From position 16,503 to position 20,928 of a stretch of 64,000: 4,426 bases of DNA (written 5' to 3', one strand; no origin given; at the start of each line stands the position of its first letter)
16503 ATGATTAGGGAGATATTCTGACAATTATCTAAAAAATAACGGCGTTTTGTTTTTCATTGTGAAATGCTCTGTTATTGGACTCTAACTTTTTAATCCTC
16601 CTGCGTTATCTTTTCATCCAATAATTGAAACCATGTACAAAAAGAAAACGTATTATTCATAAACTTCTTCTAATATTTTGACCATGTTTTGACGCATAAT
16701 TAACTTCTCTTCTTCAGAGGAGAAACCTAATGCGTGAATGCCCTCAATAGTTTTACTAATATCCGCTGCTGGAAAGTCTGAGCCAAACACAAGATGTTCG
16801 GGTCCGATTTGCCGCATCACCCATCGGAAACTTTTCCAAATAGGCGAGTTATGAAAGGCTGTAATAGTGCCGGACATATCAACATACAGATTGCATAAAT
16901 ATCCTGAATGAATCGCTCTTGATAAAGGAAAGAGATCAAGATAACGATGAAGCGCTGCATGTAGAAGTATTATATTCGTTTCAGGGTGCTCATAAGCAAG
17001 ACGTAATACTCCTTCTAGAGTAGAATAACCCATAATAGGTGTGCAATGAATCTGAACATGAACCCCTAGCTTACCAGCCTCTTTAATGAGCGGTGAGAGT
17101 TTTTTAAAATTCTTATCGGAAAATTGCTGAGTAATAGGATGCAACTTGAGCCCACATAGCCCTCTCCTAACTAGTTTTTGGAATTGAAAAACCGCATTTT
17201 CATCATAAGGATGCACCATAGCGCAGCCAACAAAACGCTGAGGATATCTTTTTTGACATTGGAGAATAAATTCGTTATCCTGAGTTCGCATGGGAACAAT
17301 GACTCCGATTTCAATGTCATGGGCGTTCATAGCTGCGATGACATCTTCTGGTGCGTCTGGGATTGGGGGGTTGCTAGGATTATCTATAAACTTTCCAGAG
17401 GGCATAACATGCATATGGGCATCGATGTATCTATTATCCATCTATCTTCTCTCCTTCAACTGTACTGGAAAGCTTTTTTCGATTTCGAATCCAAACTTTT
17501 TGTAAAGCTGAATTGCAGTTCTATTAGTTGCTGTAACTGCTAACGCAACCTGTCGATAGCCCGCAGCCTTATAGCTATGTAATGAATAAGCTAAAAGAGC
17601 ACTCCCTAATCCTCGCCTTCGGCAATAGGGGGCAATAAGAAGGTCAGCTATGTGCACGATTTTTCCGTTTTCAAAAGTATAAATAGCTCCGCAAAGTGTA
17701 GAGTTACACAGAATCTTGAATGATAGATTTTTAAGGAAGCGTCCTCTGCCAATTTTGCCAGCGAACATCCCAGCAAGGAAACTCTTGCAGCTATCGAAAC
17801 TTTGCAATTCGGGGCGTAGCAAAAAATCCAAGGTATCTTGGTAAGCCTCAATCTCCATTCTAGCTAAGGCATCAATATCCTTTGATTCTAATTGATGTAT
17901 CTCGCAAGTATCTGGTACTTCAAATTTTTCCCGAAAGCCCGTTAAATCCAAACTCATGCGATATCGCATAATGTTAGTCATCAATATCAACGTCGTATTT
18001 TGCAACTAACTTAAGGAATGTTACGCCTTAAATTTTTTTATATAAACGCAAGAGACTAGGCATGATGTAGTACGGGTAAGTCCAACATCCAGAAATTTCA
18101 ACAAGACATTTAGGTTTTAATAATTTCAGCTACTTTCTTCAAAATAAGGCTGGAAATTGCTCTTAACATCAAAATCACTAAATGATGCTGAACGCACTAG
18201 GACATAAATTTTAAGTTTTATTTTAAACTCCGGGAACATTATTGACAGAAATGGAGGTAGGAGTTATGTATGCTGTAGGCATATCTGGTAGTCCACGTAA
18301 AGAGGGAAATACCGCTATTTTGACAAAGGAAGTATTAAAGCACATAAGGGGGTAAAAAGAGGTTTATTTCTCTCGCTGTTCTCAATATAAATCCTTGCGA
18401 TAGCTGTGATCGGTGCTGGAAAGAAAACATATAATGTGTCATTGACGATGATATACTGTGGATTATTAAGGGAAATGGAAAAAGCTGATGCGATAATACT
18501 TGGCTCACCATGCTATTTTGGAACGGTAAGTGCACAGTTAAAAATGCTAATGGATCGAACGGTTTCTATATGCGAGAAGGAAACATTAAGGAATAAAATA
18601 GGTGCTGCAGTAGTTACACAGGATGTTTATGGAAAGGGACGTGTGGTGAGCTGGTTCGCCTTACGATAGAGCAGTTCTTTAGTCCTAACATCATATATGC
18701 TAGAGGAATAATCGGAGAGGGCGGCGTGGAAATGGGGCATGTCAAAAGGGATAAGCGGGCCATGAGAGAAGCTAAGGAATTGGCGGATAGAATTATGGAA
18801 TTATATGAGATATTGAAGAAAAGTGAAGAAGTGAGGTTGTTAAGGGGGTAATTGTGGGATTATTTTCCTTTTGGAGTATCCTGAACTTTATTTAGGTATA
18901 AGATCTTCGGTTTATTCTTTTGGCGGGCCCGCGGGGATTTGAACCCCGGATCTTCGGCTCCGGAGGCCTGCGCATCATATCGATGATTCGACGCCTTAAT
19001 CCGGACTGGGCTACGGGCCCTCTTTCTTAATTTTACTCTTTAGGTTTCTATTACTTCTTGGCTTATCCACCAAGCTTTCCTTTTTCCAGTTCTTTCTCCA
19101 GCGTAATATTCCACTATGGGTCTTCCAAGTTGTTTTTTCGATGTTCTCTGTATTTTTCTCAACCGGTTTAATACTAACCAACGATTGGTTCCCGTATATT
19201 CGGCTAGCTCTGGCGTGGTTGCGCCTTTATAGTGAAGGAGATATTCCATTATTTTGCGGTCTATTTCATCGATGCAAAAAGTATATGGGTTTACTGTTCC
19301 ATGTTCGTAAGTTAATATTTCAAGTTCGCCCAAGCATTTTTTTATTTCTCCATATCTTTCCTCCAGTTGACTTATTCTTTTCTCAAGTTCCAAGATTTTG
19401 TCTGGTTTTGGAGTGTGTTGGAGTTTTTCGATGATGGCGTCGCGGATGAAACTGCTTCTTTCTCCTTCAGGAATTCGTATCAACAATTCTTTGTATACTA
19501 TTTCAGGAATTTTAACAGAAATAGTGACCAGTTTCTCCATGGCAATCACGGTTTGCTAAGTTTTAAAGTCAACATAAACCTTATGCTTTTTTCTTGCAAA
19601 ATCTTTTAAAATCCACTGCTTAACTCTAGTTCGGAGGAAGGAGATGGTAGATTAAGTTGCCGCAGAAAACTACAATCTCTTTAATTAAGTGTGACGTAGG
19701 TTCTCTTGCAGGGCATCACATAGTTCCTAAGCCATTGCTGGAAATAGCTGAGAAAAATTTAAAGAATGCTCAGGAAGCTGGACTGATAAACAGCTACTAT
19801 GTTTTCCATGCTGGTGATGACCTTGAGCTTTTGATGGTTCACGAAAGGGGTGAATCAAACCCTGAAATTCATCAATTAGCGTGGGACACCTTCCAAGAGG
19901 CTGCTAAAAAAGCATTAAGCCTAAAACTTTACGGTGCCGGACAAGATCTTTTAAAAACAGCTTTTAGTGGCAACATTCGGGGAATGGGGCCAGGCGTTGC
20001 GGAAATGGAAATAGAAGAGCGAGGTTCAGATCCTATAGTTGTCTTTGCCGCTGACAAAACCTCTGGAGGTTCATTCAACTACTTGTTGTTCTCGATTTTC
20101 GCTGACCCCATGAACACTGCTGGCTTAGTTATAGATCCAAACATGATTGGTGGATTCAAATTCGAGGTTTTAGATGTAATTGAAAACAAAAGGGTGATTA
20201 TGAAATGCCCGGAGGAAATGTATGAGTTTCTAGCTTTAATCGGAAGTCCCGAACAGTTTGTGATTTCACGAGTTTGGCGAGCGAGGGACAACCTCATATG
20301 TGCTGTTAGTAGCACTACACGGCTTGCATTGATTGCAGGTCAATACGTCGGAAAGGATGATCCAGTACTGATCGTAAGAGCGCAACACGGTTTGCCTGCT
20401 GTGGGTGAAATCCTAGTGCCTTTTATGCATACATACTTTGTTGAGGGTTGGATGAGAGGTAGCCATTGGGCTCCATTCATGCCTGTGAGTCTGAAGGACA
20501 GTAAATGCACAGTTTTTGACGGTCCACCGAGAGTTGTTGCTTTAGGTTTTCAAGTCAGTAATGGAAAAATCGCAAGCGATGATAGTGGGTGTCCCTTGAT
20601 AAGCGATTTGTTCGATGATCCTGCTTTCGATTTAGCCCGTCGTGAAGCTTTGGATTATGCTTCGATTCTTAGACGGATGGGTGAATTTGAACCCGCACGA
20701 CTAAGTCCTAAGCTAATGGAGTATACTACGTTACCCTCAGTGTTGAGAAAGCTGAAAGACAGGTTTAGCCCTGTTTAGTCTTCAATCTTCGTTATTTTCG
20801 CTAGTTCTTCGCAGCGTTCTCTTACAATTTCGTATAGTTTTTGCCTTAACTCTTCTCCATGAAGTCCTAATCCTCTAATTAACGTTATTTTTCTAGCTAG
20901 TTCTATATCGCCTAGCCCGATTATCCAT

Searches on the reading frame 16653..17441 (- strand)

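Call 40: search_protein_families(library=pfam, proteins=[window:16653-17441:-], max_evalue=0.001)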
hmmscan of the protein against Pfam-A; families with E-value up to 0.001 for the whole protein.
window:16653-17441:- (262 aa): 2 families
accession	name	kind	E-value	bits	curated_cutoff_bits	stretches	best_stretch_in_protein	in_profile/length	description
PF04909.20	Amidohydro_2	-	6.2e-22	79.1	26.4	1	6-252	1-282/289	Amidohydrolase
PF01026.27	TatD_DNase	-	1.7e-08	34.6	27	1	6-227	1-208/253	TatD related DNase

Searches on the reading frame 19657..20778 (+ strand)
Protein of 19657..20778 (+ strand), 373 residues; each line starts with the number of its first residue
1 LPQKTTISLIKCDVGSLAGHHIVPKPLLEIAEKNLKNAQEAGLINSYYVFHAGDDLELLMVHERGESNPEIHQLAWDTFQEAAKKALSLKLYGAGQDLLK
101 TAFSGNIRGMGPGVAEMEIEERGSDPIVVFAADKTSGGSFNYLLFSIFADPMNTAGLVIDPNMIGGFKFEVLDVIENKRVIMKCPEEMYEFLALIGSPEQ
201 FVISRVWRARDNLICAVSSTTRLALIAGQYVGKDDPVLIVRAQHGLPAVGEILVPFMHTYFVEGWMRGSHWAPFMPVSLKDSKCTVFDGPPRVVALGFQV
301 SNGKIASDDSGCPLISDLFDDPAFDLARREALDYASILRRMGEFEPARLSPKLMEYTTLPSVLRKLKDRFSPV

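Call 8: find_encoding_contigs(protein=window:19657-20778:+, flank=3000, max_places=6)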
Protein window:19657-20778:+ (373 aa): 6 contigs read that carry it; 5 places shown.
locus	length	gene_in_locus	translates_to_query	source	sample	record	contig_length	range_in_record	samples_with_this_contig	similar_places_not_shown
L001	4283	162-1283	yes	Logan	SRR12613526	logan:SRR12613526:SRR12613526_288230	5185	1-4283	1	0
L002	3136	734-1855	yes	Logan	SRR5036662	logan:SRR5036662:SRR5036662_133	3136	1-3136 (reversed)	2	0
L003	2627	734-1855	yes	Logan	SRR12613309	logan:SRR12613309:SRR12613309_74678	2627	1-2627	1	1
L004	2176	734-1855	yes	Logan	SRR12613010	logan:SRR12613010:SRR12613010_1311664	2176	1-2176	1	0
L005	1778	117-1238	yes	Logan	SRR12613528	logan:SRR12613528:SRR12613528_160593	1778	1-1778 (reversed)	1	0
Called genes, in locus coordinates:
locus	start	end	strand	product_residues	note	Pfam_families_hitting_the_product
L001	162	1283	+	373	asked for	PF01950:FBPase_3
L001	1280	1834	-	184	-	-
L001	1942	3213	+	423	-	PF08323:Glyco_transf_5, PF13439:Glyco_transf_4, PF13579:Glyco_trans_4_4, PF20706:GT4-conflict, PF00534:Glycos_transf_1, PF13692:Glyco_trans_1_4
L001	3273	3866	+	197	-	PF04013:Methyltrn_RNA_2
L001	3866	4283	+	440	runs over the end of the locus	?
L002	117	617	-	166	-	-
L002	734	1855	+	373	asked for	PF01950:FBPase_3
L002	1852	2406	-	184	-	-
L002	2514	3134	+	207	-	?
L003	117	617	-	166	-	-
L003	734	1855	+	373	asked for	PF01950:FBPase_3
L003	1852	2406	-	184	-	-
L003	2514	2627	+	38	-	?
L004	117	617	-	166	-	-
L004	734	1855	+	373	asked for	PF01950:FBPase_3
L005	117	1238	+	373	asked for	PF01950:FBPase_3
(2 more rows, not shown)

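Call 40: search_protein_families(library=pfam, proteins=[window:19657-20778:+], max_evalue=0.001)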
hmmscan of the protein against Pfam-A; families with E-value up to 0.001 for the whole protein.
window:19657-20778:+ (373 aa): 1 family
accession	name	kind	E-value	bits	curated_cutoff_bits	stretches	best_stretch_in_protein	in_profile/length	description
PF01950.21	FBPase_3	-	1.6e-161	537.9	25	1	4-370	1-360/361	Fructose-1,6-bisphosphatase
